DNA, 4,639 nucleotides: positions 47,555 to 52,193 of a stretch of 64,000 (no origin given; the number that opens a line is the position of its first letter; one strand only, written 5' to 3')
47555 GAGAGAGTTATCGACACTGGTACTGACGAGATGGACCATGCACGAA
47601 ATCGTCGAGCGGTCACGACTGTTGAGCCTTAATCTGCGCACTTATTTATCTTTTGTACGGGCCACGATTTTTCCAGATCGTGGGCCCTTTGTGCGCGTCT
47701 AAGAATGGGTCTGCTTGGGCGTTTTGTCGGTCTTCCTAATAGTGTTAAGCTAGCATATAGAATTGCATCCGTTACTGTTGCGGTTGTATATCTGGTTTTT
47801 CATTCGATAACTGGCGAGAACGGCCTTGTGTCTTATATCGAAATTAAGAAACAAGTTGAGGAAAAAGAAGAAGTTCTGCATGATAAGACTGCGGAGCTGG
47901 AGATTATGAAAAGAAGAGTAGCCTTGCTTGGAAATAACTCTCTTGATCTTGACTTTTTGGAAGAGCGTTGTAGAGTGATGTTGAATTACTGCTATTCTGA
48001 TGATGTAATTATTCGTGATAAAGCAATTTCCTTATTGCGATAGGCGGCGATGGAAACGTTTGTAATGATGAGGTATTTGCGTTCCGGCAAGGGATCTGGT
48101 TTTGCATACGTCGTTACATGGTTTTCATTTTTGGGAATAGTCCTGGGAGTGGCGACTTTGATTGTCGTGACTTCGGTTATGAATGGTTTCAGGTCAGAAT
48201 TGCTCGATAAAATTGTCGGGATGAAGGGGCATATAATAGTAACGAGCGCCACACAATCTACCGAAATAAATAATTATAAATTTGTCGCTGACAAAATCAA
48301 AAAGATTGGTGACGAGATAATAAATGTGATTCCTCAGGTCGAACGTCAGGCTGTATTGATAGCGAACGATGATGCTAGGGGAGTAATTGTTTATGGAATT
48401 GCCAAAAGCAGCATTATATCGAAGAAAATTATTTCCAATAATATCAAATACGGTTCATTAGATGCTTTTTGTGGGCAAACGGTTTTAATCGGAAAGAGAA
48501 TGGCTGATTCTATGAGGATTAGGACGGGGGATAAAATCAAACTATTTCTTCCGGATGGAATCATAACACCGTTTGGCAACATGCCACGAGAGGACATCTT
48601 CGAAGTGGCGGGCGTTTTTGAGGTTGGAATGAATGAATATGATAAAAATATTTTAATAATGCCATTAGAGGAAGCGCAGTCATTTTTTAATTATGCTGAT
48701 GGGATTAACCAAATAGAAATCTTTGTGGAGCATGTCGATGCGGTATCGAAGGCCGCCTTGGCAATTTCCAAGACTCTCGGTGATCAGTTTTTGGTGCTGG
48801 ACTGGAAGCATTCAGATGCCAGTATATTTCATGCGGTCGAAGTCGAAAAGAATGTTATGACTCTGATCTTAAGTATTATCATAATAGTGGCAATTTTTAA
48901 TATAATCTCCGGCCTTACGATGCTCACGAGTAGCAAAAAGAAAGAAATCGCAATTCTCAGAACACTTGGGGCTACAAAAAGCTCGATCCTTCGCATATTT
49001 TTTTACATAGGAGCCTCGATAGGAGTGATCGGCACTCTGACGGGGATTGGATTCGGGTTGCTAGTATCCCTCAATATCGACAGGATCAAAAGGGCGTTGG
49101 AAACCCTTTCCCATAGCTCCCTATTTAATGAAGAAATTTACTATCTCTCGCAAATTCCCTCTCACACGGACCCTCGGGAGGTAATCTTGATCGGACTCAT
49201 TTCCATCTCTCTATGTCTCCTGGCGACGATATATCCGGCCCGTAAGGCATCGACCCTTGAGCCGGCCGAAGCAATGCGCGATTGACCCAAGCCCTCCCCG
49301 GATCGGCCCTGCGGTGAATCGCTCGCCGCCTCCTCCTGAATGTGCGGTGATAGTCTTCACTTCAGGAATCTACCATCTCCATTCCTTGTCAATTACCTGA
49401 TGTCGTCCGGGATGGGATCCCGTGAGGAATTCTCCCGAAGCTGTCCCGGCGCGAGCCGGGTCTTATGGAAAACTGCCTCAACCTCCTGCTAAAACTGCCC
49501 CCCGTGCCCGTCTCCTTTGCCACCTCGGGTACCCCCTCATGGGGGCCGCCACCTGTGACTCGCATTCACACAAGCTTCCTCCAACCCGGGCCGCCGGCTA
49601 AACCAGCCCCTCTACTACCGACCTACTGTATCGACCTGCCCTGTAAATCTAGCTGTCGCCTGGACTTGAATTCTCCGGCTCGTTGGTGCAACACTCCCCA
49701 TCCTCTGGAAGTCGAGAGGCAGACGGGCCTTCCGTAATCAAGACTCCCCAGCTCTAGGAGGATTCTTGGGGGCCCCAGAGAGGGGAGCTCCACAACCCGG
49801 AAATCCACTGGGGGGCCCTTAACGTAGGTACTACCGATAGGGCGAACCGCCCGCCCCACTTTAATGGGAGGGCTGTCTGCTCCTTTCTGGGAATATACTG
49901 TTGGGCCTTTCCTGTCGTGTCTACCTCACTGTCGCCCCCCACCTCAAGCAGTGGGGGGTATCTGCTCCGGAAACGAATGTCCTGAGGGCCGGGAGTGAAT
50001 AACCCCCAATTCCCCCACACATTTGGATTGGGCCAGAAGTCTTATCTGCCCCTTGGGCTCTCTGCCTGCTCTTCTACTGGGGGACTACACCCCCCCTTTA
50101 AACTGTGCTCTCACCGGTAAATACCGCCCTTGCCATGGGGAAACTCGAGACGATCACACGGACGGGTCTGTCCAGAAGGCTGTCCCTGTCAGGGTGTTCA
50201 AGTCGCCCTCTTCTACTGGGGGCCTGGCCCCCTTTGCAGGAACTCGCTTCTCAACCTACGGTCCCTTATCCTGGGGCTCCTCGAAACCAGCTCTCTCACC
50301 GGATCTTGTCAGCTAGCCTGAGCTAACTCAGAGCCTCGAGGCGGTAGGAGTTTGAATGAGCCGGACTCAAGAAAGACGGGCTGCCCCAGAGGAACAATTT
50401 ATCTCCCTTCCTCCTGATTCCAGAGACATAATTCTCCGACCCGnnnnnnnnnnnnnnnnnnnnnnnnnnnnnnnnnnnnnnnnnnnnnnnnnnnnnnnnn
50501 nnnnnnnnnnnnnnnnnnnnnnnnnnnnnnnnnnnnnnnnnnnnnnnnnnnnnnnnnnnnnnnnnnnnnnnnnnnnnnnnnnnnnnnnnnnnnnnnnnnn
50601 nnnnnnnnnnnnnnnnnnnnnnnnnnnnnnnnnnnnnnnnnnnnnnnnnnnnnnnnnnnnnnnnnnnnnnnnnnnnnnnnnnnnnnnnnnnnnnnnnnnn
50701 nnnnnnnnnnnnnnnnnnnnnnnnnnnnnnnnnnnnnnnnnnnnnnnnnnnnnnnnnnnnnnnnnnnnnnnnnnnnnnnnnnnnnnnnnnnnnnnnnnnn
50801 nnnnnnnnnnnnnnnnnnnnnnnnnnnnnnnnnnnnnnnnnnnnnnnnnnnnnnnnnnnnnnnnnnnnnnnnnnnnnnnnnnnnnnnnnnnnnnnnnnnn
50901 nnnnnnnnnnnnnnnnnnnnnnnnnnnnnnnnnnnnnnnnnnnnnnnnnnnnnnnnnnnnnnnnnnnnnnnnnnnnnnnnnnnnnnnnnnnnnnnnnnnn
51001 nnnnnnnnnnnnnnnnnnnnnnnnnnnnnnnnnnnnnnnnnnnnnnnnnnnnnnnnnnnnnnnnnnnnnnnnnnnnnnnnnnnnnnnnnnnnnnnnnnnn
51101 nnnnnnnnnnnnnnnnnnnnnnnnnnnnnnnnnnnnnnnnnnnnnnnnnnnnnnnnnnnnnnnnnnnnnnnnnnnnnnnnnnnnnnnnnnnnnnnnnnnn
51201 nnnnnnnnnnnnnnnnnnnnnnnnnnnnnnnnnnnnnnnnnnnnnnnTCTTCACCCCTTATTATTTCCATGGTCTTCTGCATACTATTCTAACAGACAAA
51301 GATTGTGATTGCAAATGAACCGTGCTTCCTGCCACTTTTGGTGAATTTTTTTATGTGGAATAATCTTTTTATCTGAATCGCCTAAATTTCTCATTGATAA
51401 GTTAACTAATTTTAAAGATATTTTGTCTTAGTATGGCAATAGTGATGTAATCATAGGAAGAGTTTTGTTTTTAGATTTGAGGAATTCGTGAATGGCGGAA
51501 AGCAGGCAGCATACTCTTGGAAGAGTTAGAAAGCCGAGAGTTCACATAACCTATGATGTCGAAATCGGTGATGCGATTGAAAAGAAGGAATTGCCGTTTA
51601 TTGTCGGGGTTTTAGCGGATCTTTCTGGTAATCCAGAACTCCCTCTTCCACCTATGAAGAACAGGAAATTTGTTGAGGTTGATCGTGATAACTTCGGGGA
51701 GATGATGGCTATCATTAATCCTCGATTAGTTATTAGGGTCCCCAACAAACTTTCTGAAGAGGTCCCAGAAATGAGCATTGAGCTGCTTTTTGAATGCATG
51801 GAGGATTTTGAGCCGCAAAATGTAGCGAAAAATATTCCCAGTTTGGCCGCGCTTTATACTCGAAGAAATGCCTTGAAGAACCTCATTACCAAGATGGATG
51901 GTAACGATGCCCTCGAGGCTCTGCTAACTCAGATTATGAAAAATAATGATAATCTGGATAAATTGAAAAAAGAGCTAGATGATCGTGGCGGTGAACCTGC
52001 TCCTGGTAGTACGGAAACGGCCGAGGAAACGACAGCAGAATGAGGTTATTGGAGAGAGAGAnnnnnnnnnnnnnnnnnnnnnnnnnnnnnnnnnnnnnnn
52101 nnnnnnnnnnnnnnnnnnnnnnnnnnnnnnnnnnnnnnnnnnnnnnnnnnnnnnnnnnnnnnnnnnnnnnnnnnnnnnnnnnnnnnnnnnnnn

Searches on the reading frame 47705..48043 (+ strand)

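Call 8: search_protein_families(library=pfam, proteins=[window:47705-48043:+], max_evalue=0.001)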
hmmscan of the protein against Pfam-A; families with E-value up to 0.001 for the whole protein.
window:47705-48043:+ (112 aa): 1 family
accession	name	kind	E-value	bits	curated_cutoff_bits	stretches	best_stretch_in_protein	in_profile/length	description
PF04977.20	DivIC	-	1e-10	41.7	28.9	1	28-104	3-76/80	Septum formation initiator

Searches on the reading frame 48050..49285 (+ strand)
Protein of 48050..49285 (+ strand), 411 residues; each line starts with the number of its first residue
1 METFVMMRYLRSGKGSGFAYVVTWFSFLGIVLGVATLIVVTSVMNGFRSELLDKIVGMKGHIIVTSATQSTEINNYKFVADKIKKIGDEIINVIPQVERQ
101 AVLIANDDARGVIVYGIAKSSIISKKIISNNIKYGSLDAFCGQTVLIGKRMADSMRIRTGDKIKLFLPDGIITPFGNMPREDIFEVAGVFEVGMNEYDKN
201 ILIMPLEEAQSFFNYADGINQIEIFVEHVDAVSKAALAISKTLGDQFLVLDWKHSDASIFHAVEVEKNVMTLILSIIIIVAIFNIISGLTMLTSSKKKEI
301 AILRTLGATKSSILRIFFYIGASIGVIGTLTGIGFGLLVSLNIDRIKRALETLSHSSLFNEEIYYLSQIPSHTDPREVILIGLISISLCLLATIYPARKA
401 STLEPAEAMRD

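Call 3: search_protein_families(library=pfam, proteins=[window:48050-49285:+], max_evalue=0.01)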
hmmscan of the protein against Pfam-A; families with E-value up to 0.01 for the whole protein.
window:48050-49285:+ (411 aa): 3 families
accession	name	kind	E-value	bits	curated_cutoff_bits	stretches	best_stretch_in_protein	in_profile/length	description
PF02687.27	FtsX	-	3e-17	63.2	25.5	1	272-405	2-120/120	FtsX-like permease C-terminal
PF12704.14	MacB_PCD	-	3.3e-13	50.8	27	1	24-235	2-200/207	MacB-like periplasmic core domain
PF01925.25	TauE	-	0.0021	18.2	32.6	1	278-340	94-152/237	Sulfite exporter TauE/SafE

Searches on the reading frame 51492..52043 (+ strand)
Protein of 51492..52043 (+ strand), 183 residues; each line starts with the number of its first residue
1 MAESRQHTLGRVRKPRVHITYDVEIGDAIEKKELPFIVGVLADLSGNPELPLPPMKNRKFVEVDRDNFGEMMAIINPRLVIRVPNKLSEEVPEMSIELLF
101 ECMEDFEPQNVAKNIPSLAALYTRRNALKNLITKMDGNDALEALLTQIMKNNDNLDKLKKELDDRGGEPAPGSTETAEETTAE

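Call 3: search_protein_families(library=pfam, proteins=[window:51492-52043:+], max_evalue=0.01)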
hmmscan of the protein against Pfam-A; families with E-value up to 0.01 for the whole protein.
window:51492-52043:+ (183 aa): 1 family
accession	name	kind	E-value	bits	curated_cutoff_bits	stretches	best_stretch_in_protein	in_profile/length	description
PF05591.17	T6SS_VipA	-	1.2e-53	181.5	24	1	10-162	2-154/155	Type VI secretion system, VipA, VC_A0107 or Hcp2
